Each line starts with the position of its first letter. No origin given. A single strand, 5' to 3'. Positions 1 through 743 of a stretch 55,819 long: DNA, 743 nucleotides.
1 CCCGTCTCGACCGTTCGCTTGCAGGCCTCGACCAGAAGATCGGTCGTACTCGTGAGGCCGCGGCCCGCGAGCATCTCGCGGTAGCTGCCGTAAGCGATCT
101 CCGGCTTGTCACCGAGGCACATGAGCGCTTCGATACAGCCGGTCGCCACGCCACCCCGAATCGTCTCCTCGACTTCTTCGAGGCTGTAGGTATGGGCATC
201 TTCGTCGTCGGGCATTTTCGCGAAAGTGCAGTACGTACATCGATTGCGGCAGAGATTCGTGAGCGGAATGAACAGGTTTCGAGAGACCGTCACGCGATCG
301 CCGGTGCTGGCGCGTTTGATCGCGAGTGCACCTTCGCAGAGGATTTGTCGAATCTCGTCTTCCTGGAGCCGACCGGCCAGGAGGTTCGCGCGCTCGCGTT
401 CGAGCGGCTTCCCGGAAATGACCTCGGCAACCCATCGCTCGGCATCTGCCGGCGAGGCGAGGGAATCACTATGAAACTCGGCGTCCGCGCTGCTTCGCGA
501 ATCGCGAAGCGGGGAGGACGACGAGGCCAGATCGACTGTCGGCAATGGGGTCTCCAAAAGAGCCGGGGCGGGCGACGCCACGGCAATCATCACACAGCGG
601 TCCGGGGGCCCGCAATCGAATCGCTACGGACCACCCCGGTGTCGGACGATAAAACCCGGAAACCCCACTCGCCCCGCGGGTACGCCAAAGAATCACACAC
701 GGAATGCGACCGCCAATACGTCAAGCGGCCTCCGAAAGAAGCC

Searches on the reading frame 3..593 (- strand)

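Call 13: search_protein_families(library=pfam, proteins=[window:3-593:-], max_evalue=0.001)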
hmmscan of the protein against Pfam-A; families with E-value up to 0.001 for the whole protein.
window:3-593:- (197 aa): 1 family
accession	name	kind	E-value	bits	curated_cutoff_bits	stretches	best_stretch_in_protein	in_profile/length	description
PF04055.27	Radical_SAM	-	3.9e-07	30.8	29.5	1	109-171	1-63/166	Radical SAM superfamily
